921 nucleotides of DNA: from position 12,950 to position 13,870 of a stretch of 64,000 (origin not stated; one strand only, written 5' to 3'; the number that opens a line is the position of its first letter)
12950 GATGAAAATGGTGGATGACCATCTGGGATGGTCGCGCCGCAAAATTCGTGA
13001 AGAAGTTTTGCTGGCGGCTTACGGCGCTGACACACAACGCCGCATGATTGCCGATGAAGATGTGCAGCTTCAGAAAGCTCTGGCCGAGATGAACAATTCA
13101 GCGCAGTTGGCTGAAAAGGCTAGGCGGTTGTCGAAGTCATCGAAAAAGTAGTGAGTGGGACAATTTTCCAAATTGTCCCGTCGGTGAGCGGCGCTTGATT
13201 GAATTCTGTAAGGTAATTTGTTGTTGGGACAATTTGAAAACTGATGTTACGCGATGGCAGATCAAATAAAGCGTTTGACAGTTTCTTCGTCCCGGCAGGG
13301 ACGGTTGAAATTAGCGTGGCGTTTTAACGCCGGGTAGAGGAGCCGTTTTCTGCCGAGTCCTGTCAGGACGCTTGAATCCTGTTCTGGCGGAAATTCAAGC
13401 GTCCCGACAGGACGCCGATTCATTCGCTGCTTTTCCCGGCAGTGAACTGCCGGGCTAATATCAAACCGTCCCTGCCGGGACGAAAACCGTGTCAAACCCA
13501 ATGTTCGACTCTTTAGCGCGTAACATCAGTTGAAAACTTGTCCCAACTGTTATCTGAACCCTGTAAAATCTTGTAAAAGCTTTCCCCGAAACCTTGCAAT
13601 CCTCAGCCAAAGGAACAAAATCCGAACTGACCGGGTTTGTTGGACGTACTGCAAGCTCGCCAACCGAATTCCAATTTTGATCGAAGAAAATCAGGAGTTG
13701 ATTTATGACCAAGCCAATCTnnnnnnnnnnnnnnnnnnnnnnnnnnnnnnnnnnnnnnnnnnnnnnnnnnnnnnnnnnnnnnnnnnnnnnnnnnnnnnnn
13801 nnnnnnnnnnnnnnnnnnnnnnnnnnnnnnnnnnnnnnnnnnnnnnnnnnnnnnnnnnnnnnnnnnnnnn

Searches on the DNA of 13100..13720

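Call 68: search_rna_families(source=window, start=13100, end=13720, threshold=evalue, max_evalue=1)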
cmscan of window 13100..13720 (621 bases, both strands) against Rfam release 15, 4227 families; matches with E-value up to 1: 7.
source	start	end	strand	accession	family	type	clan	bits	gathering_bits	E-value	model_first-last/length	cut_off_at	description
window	13435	13482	+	RF01687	Acido-Lenti-1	Gene; sRNA;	-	30.2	37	6.3e-05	1-46/46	no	Acido-Lenti-1 RNA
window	13344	13425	+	RF04287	mir-9195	Gene; miRNA;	-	25.2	90.5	0.013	1-87/87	no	mir-9195 microRNA precursor family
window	13360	13410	-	RF03435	mir-726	Gene; miRNA;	-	21.9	76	0.073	1-87/87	no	mir-726 microRNA precursor family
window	13288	13334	-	RF01687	Acido-Lenti-1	Gene; sRNA;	-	21.8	37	0.011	1-46/46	no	Acido-Lenti-1 RNA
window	13353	13417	+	RF03426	mir-1294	Gene; miRNA;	-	20.6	90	0.08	25-97/118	no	mir-1294 microRNA precursor family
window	13355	13415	-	RF04287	mir-9195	Gene; miRNA;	-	20.2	90.5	0.28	12-74/87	no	mir-9195 microRNA precursor family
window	13643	13696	+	RF01933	bxd_5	Gene; lncRNA;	-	14.4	50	0.74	1-57/57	no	Bithoraxoid conserved region 5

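Call 70: search_rna_families(source=window, start=13200, end=13570, threshold=evalue, max_evalue=0.05, show_alignments=2)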
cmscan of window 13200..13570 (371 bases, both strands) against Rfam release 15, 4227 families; matches with E-value up to 0.05: 5.
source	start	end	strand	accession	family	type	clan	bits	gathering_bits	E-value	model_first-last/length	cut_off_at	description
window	13435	13482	+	RF01687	Acido-Lenti-1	Gene; sRNA;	-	30.2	37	3.8e-05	1-46/46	no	Acido-Lenti-1 RNA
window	13344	13425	+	RF04287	mir-9195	Gene; miRNA;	-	25.2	90.5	0.0075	1-87/87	no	mir-9195 microRNA precursor family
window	13360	13410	-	RF03435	mir-726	Gene; miRNA;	-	21.9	76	0.044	1-87/87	no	mir-726 microRNA precursor family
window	13288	13334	-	RF01687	Acido-Lenti-1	Gene; sRNA;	-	21.8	37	0.0069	1-46/46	no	Acido-Lenti-1 RNA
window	13353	13417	+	RF03426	mir-1294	Gene; miRNA;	-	20.6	90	0.048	25-97/118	no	mir-1294 microRNA precursor family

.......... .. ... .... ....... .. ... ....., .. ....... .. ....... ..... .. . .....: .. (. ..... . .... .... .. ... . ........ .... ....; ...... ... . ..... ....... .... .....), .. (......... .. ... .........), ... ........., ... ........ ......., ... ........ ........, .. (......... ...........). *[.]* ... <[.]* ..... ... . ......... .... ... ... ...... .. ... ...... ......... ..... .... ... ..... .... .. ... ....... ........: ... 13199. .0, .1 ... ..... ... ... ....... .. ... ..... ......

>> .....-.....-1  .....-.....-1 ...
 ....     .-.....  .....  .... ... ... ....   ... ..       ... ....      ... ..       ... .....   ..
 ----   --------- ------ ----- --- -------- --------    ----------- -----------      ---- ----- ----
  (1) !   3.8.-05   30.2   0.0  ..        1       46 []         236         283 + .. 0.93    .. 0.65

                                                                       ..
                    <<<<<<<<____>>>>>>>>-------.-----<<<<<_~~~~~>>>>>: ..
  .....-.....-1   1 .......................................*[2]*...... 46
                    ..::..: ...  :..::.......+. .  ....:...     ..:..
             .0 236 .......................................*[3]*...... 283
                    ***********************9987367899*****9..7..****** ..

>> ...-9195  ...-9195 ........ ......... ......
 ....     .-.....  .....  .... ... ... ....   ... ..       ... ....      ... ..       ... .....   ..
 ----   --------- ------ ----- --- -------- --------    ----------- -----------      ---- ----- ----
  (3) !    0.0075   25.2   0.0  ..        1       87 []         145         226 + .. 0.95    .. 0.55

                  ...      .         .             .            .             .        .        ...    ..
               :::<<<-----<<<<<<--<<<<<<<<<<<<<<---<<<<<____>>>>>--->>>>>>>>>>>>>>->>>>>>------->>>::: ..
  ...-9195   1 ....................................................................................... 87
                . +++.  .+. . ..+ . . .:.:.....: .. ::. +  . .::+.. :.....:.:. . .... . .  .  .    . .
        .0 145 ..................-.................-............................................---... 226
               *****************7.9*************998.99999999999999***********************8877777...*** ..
